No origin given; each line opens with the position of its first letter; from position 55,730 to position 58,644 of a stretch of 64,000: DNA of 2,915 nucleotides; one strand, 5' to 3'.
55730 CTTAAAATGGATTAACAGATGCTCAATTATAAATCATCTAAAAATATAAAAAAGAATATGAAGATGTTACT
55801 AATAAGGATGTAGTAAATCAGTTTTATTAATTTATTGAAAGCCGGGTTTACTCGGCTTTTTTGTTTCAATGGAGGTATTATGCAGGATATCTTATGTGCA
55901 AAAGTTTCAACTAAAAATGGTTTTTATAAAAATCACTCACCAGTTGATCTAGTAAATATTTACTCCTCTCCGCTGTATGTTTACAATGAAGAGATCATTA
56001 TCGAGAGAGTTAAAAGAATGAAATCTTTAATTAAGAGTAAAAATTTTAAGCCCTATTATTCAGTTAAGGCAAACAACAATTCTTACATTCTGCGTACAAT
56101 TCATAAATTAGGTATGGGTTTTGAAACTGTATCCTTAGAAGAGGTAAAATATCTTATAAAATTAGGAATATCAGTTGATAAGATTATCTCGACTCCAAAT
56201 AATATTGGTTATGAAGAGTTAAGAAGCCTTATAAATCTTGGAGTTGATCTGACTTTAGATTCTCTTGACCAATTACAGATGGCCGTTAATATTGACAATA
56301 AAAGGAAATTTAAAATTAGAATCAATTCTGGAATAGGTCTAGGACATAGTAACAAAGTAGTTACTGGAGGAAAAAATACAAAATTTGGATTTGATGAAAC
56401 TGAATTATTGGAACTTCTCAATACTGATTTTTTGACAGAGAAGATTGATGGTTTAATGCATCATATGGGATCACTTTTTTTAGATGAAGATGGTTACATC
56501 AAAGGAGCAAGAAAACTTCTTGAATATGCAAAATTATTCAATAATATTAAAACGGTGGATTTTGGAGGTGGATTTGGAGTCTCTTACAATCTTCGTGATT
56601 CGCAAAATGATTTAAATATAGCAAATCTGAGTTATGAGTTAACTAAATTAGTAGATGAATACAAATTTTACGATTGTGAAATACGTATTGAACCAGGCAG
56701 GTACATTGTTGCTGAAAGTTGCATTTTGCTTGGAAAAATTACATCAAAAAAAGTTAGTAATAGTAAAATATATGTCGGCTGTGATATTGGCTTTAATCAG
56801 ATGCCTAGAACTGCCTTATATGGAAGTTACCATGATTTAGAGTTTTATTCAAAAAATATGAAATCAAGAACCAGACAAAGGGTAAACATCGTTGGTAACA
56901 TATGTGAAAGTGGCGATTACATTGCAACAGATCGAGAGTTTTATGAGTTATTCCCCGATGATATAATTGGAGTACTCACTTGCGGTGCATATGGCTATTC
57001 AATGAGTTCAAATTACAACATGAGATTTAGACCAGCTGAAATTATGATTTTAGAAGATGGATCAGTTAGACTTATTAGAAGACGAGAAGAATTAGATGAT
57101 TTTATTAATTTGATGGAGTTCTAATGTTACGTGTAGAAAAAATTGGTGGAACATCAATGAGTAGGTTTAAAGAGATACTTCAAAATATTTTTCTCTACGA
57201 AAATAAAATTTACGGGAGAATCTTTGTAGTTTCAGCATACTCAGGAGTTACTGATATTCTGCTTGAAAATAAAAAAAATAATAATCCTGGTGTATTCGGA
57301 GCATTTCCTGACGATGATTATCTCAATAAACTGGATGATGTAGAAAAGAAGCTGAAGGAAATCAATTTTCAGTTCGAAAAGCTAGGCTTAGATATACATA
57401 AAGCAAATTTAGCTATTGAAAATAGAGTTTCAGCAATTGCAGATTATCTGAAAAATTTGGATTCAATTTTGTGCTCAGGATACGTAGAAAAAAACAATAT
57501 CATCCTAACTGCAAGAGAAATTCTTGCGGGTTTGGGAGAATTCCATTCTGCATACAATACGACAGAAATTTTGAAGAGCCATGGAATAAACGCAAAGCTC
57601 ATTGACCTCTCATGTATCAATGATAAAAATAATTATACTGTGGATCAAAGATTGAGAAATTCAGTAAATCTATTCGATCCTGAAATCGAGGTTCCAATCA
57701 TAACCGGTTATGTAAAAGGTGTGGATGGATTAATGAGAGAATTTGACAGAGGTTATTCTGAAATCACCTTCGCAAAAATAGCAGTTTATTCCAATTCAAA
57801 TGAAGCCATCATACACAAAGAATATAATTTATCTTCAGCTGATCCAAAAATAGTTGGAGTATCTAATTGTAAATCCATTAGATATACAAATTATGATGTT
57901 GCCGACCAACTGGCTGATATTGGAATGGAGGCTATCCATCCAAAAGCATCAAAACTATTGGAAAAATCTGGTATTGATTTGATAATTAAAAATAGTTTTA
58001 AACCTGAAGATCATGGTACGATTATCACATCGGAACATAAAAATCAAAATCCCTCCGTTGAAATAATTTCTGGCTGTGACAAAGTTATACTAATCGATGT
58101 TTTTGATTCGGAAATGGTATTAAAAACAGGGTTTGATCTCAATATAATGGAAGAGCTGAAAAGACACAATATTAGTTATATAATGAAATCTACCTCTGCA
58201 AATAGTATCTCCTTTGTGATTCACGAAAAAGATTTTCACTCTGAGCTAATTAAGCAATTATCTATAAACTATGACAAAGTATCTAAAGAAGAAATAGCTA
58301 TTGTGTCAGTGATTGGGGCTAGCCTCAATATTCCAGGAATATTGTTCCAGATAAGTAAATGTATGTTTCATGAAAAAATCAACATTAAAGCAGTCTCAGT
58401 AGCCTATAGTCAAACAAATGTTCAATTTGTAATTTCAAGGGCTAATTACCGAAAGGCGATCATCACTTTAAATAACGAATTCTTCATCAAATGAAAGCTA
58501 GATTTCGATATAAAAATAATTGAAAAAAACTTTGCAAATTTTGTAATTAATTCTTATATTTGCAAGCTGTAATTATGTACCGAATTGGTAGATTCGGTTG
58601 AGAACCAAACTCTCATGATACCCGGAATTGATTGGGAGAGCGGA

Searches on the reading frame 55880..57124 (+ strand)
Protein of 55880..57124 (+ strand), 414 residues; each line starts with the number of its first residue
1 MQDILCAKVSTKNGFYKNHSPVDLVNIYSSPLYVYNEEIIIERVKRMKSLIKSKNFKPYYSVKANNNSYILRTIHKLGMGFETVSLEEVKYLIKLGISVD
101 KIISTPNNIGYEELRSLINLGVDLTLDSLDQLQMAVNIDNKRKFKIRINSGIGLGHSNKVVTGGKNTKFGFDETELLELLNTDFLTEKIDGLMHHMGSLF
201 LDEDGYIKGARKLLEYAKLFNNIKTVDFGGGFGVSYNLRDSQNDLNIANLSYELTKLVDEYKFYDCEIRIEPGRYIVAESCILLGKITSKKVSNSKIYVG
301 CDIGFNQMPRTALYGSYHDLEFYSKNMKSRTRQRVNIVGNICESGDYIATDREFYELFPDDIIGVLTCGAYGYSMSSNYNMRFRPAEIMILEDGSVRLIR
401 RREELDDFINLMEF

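Call 6: search_protein_families(library=pfam, proteins=[window:55880-57124:+])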
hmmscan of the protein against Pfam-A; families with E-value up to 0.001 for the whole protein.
window:55880-57124:+ (414 aa): 3 families
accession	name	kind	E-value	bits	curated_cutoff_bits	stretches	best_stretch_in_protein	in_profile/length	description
PF02784.22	Orn_Arg_deC_N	-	2.2e-37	129.2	23.4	1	40-278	4-247/247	Pyridoxal-dependent decarboxylase, pyridoxal binding domain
PF00278.28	Orn_DAP_Arg_deC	-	2.1e-16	60.4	23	1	137-369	5-95/95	Pyridoxal-dependent decarboxylase, C-terminal sheet domain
PF01168.26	Ala_racemase_N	-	3.5e-05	24.1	24.1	1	40-203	6-161/220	Alanine racemase, N-terminal domain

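Call 8: find_related_loci(query=window:55880-57124:+, collection=genome_contigs, flank=3000)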
Query window:55880-57124:+ (414 aa) in genome_contigs; peptide patterns used: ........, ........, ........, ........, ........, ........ (x = any residue, [..] = any of these).
32 stretches matched a pattern, but none encodes a relative of the query by tblastn (E <= 1e-3).

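Call 9: find_homologous_proteins(query=window:55880-57124:+)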
Query window:55880-57124:+ (414 aa): 7333 proteins with E <= 0.001 among 8000 candidates; the best 120 are listed.
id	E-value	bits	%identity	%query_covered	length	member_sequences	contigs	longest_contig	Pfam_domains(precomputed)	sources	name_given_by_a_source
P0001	2.8e-105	371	46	97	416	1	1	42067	PF02784.23,PF00278.29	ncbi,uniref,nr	ncbi:diaminopimelate decarboxylase [Sporomusa sp.]|uniref:diaminopimelate decarboxylase n=1 Tax=Spor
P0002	6.0e-104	367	44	99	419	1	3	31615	PF02784.23,PF00278.29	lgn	-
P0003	2.4e-103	365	45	97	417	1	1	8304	PF02784.23,PF00278.29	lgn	-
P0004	3.8e-103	364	46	96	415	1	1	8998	PF02784.23,PF00278.29,PF01168.27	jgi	jgi:diaminopimelate decarboxylase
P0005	4.2e-103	364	45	97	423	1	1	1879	PF02784.23,PF00278.29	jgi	jgi:diaminopimelate decarboxylase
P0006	6.9e-103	363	45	96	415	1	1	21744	PF02784.23,PF00278.29,PF01168.27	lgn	-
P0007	1.1e-102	362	43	100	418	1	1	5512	PF02784.23,PF00278.29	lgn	-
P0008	1.4e-102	362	45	98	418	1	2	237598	PF02784.23,PF00278.29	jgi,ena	jgi:diaminopimelate decarboxylase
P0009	1.9e-102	362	43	99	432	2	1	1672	PF02784.23,PF00278.29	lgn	-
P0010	2.2e-102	361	44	99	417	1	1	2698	PF02784.23,PF00278.29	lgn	-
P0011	2.5e-102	361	41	99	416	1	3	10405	PF02784.23,PF00278.29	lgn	-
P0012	3.0e-102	361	46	95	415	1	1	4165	PF02784.23,PF00278.29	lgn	-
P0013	3.3e-102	361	45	99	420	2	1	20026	PF02784.23,PF00278.29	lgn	-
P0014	3.4e-102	361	45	99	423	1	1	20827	PF02784.23,PF00278.29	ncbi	-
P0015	4.6e-102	360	46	97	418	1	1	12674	PF02784.23,PF00278.29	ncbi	-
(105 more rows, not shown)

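Call 10: find_encoding_contigs(protein=window:55880-57124:+, flank=3000)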
Protein window:55880-57124:+ (414 aa): 3 contigs read that carry it; 1 place shown.
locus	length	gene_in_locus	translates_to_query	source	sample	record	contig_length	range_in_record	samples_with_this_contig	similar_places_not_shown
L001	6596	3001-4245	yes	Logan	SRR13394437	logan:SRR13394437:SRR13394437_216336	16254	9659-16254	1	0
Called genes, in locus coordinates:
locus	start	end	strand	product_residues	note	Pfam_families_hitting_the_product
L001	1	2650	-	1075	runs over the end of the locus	PF13426:PAS_9 (faint), PF00989:PAS (faint), PF08448:PAS_4 (weak), PF00512:HisKA, PF02518:HATPase_c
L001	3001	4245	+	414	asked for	PF00278:Orn_DAP_Arg_deC, PF02784:Orn_Arg_deC_N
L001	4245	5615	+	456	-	PF00696:AA_kinase, PF13840:ACT_7 (weak), PF22468:ACT_9 (weak)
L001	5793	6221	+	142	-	PF00572:Ribosomal_L13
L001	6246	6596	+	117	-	?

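Call 13: list_cluster_members(proteins=[window:55880-57124:+, window:57124-58494:+, window:58672-59100:+, window:59125-59526:+, window:59659-60474:+, window:60488-61324:+, window:61500-62207:+])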
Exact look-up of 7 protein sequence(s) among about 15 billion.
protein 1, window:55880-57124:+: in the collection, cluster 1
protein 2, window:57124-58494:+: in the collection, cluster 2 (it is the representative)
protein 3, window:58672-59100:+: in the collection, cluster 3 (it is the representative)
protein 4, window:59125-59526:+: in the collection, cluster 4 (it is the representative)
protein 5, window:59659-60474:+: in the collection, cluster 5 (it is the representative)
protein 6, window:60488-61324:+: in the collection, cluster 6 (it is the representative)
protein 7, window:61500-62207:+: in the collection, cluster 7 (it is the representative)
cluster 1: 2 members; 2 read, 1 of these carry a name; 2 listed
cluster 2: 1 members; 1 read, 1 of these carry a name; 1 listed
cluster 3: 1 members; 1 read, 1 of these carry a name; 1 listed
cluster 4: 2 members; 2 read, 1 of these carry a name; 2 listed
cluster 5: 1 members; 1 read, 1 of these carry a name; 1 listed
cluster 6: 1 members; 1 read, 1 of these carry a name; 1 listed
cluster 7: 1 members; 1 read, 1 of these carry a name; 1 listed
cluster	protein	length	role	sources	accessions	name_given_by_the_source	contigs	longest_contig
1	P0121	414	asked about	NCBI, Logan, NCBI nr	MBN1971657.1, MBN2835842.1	MAG: diaminopimelate decarboxylase [Candidatus Delongbacteria bacterium] | diaminopimelate decarboxylase [Candidatus Delongbacteria bacterium]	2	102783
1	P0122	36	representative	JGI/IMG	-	-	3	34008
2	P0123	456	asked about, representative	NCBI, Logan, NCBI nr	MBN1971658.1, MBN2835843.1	MAG: aspartate kinase [Candidatus Delongbacteria bacterium] | aspartate kinase [Candidatus Delongbacteria bacterium]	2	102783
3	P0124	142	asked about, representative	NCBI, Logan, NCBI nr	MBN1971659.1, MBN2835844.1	MAG: 50S ribosomal protein L13 [Candidatus Delongbacteria bacterium] | 50S ribosomal protein L13 [Candidatus Delongbacteria bacterium]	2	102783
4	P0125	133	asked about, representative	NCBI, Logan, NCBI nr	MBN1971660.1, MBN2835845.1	MAG: 30S ribosomal protein S9 [Candidatus Delongbacteria bacterium] | 30S ribosomal protein S9 [Candidatus Delongbacteria bacterium]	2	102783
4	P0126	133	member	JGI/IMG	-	-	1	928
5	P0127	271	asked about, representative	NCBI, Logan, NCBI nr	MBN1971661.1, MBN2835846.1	MAG: 30S ribosomal protein S2 [Candidatus Delongbacteria bacterium] | 30S ribosomal protein S2 [Candidatus Delongbacteria bacterium]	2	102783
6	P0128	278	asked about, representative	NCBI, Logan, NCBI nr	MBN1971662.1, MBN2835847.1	MAG: translation elongation factor Ts [Candidatus Delongbacteria bacterium] | translation elongation factor Ts [Candidatus Delongbacteria bacterium]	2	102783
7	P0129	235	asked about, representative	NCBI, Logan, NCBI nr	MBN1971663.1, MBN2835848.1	MAG: UMP kinase [Candidatus Delongbacteria bacterium] | UMP kinase [Candidatus Delongbacteria bacterium]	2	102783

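Call 17: find_related_loci(query=window:55880-57124:+, collection=metagenome_contigs, flank=4000)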
Query window:55880-57124:+ (414 aa) in metagenome_contigs; peptide patterns used: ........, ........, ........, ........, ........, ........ (x = any residue, [..] = any of these).
55 stretches matched a pattern, but none encodes a relative of the query by tblastn (E <= 1e-3).

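Call 32: find_encoding_contigs(protein=P0002, flank=4000, max_places=2)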
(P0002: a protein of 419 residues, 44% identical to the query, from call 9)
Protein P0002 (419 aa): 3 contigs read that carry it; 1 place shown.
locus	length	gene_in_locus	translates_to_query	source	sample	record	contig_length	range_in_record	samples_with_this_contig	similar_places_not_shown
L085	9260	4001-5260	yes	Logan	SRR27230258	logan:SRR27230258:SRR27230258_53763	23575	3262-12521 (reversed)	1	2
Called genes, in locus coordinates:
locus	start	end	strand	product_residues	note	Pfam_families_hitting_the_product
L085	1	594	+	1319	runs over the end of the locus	PF10114:PocR, PF08447:PAS_3, PF13426:PAS_9 (weak), PF08447:PAS_3, PF00512:HisKA, PF02518:HATPase_c, PF00072:Response_reg, PF01627:Hpt, +2 more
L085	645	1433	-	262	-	PF07155:ECF-ribofla_trS, PF12822:ECF_trnsprt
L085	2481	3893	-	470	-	PF00392:GntR, PF00155:Aminotran_1_2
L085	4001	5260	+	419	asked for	PF00278:Orn_DAP_Arg_deC, PF02784:Orn_Arg_deC_N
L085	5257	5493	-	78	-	-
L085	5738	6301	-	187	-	PF01625:PMSR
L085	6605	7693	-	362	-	PF02746:MR_MLE_N, PF13378:MR_MLE_C, PF07476:MAAL_C (weak)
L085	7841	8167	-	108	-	PF12986:DUF3870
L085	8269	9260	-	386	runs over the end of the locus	PF05684:DUF819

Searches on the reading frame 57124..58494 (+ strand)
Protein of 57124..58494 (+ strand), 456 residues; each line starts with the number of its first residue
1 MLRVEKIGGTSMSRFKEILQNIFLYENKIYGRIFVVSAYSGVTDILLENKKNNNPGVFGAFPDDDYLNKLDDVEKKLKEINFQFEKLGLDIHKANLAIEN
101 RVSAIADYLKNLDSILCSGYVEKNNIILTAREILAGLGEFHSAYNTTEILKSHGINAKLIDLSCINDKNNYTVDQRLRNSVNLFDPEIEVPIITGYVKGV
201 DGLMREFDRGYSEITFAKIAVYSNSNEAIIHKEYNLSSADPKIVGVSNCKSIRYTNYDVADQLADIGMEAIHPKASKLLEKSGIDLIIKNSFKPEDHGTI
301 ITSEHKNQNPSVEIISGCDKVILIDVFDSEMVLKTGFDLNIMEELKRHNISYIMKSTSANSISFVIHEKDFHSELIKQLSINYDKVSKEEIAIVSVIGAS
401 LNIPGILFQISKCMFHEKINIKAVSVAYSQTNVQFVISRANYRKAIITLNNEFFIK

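Call 6: search_protein_families(library=pfam, proteins=[window:57124-58494:+])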
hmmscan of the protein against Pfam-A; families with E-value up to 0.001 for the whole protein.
window:57124-58494:+ (456 aa): 3 families
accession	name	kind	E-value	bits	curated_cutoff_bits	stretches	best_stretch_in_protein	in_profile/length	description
PF00696.33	AA_kinase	-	7.9e-20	72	24.9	1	1-290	1-234/234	Amino acid kinase family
PF22468.2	ACT_9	-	9.3e-13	48.2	27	2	394-453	1-61/61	ACT domain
PF13840.12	ACT_7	-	4.9e-09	36.3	27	1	387-450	2-64/65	ACT domain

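Call 18: find_homologous_proteins(query=window:57124-58494:+)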
Query window:57124-58494:+ (456 aa): 7157 proteins with E <= 0.001 among 8000 candidates; the best 120 are listed.
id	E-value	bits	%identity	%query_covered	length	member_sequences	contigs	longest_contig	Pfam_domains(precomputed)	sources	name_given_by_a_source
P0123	7.0e-293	989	100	100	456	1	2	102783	PF00696.34,PF22468.3,PF13840.13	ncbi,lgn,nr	ncbi:MAG: aspartate kinase [Candidatus Delongbacteria bacterium]|nr:aspartate kinase [Candidatus Del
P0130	6.1e-143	495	52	99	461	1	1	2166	PF00696.34,PF22468.3,PF01842.32,PF13840.13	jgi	jgi:aspartate kinase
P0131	1.1e-142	494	52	100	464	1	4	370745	PF00696.34,PF22468.3,PF13840.13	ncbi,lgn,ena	-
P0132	1.8e-142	494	52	99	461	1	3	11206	PF00696.34,PF22468.3,PF13840.13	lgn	-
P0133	2.2e-142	493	52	99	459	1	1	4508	PF00696.34,PF22468.3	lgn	-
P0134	1.4e-141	491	52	99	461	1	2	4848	PF00696.34,PF22468.3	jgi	jgi:aspartate kinase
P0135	5.8e-141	489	51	100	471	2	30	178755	PF00696.34,PF22468.3,PF13840.13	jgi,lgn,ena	-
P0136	6.6e-141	488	52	99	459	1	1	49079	PF00696.34,PF22468.3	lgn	-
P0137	7.2e-141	488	52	99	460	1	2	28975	PF00696.34,PF22468.3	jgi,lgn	-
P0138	8.3e-141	488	52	99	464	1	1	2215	PF00696.34,PF22468.3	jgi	jgi:aspartate kinase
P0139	1.4e-140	487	52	100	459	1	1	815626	PF00696.34,PF22468.3,PF01842.32,PF13840.13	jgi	jgi:aspartate kinase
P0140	2.3e-140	487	52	99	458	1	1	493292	PF00696.34,PF22468.3,PF13840.13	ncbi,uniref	ncbi:aspartate kinase [Mucilaginibacter gynuensis]|uniref:aspartate kinase n=1 Tax=Mucilaginibacter 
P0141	2.6e-140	486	51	99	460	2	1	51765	PF00696.34,PF22468.3,PF01842.32,PF13840.13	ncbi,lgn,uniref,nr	ncbi:aspartate kinase [candidate division KSB3 bacterium]|uniref:aspartate kinase n=1 Tax=candidate 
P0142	2.9e-140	486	52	99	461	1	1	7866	PF00696.34,PF22468.3,PF13840.13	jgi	jgi:aspartate kinase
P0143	3.5e-140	486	50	100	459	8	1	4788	PF00696.34,PF22468.3,PF01842.32,PF13840.13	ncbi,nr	ncbi:MAG: aspartate kinase [Bacteroidota bacterium]|nr:aspartate kinase [Bacteroidota bacterium]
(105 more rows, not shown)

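Call 30: find_encoding_contigs(protein=P0131, flank=4000, max_places=2)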
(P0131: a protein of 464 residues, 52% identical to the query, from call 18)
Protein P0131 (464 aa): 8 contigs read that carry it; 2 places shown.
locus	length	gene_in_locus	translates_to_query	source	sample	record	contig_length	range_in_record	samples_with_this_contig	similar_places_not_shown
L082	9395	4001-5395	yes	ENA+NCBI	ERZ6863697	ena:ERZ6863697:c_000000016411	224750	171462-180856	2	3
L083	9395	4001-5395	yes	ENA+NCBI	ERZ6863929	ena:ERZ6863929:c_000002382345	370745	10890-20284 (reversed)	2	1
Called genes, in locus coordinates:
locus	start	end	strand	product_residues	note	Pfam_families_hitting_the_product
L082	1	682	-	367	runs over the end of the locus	PF09411:PagL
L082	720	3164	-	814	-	PF01588:tRNA_bind, PF03483:B3_4, PF03484:B5, PF17759:tRNA_synthFbeta, PF03147:FDX-ACB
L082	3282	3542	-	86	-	PF07432:Hc1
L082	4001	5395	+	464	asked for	PF00696:AA_kinase, PF13840:ACT_7 (faint), PF22468:ACT_9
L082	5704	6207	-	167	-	PF00186:DHFR_1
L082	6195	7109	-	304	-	PF00551:Formyl_trans_N, PF02911:Formyl_trans_C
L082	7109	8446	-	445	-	PF17874:TPR_MalT (faint), PF28559:TPR_SusR (faint), PF07719:TPR_2 (faint), PF13176:TPR_7 (faint), PF13181:TPR_8 (faint), PF13424:TPR_12, PF00515:TPR_1 (weak), PF13424:TPR_12, +2 more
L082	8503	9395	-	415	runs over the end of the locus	PF00155:Aminotran_1_2, PF01041:DegT_DnrJ_EryC1 (faint)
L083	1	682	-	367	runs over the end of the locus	PF09411:PagL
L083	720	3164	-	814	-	PF01588:tRNA_bind, PF03483:B3_4, PF03484:B5, PF17759:tRNA_synthFbeta, PF03147:FDX-ACB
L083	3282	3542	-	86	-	PF07432:Hc1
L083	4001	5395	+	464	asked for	PF00696:AA_kinase, PF13840:ACT_7 (faint), PF22468:ACT_9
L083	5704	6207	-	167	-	PF00186:DHFR_1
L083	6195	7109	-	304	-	PF00551:Formyl_trans_N, PF02911:Formyl_trans_C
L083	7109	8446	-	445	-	PF17874:TPR_MalT (faint), PF28559:TPR_SusR (faint), PF07719:TPR_2 (faint), PF13176:TPR_7 (faint), PF24885:TPR_NPHP3 (faint), PF13424:TPR_12, PF00515:TPR_1 (weak), PF13424:TPR_12, +2 more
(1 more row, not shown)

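Call 31: find_encoding_contigs(protein=P0136, flank=4000, max_places=2)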
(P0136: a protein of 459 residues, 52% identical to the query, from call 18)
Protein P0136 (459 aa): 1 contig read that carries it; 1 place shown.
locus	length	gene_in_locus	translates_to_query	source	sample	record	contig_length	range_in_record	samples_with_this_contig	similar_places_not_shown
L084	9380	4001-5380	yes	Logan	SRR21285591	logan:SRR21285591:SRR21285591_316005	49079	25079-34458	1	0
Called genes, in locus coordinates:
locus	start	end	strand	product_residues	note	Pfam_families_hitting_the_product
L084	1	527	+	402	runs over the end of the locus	PF02156:Glyco_hydro_26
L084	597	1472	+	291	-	PF00753:Lactamase_B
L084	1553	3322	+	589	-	-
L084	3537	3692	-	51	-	-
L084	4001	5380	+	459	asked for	PF00696:AA_kinase, PF22468:ACT_9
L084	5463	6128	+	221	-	PF01596:Methyltransf_3, PF13578:Methyltransf_24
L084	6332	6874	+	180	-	PF12799:LRR_4 (faint)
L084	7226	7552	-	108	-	-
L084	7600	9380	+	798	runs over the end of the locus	PF18962:Por_Secre_tail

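Call 85: find_encoding_contigs(protein=P0141, flank=3500, max_places=1)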
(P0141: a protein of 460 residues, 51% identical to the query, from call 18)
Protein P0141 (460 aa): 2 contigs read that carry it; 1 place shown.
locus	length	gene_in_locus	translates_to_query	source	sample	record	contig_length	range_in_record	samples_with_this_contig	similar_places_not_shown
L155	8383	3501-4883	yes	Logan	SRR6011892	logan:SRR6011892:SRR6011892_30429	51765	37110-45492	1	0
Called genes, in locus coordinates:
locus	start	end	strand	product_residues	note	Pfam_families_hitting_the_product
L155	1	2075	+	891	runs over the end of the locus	PF00989:PAS, PF08448:PAS_4, PF00989:PAS, PF08448:PAS_4, PF08447:PAS_3, PF08448:PAS_4, PF00512:HisKA, PF02518:HATPase_c, +7 more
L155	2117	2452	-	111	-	PF00202:Aminotran_3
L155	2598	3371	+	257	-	-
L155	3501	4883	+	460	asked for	PF00696:AA_kinase, PF01842:ACT (faint), PF13840:ACT_7 (faint), PF22468:ACT_9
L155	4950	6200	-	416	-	PF01551:Peptidase_M23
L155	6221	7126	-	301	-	PF18075:FtsX_ECD, PF02687:FtsX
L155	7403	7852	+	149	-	PF08899:DUF1844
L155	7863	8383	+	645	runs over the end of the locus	PF07719:TPR_2 (faint), PF13432:TPR_16 (faint), PF14559:TPR_19 (faint), PF13414:TPR_11 (faint)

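Call 86: find_encoding_contigs(protein=P0135, flank=3500, max_places=1)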
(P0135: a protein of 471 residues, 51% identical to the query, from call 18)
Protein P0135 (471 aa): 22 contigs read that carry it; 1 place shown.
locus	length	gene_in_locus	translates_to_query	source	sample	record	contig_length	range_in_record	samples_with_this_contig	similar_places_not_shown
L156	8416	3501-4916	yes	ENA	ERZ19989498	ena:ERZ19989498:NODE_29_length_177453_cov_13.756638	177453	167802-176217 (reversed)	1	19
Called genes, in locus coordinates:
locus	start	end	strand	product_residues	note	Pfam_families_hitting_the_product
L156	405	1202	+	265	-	PF01881:Cas_Cas6_C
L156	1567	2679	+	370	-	PF05787:PhoX (faint), PF08450:SGL (faint), PF06739:SBBP (faint), PF06977:SdiA-regulated (faint), PF25021:TEN_NHL (weak), PF01436:NHL (weak), PF25021:TEN_NHL, PF01436:NHL, +3 more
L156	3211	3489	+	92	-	-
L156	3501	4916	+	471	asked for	PF00696:AA_kinase, PF13840:ACT_7 (weak), PF22468:ACT_9 (weak)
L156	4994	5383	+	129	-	PF24722:DUF7674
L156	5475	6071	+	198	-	-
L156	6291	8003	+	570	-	PF13181:TPR_8 (faint), PF07719:TPR_2 (faint), PF24885:TPR_NPHP3 (faint), PF00515:TPR_1 (faint), PF13374:TPR_10 (faint), PF13424:TPR_12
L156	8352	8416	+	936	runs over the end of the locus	PF13620:CarboxypepD_reg (weak), PF13715:CarbopepD_reg_2, PF07715:Plug, PF00593:TonB_dep_Rec_b-barrel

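Call 87: find_encoding_contigs(protein=P0137, flank=3500, max_places=1)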
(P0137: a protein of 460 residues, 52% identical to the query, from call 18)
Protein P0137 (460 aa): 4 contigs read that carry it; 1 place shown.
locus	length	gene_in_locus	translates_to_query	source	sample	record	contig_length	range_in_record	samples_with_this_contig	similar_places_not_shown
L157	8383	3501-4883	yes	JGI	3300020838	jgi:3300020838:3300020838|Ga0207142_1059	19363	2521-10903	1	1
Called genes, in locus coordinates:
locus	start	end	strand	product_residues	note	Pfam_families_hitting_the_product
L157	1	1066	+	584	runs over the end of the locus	PF00515:TPR_1 (faint), PF13424:TPR_12 (weak), PF07730:HisKA_3, PF02518:HATPase_c (weak)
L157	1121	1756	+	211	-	PF00072:Response_reg, PF00196:GerE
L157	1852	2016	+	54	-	-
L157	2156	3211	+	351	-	-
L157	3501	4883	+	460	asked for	PF00696:AA_kinase, PF22468:ACT_9 (faint)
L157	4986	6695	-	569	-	PF03814:KdpA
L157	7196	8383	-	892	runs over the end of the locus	PF13620:CarboxypepD_reg, PF13715:CarbopepD_reg_2, PF07715:Plug, PF00593:TonB_dep_Rec_b-barrel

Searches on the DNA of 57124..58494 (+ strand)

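Call 33: search_rna_families(sources=[L082, L084, L085], threshold=gathering)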
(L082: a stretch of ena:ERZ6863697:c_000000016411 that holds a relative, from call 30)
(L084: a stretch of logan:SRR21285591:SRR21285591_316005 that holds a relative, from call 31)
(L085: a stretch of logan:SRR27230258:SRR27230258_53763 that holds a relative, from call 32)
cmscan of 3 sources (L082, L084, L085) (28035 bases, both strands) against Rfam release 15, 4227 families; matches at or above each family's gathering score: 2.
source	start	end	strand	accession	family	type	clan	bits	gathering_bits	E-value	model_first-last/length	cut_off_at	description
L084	6955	7199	+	RF00174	Cobalamin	Cis-reg; riboswitch;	CL00101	84.1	31.5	1.3e-19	1-189/189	no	Cobalamin riboswitch aptamer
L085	1577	1697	-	RF01831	THF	Cis-reg; riboswitch;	-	73.4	36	2.9e-15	1-99/99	no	THF (Tetrahydrofolate) riboswitch aptamer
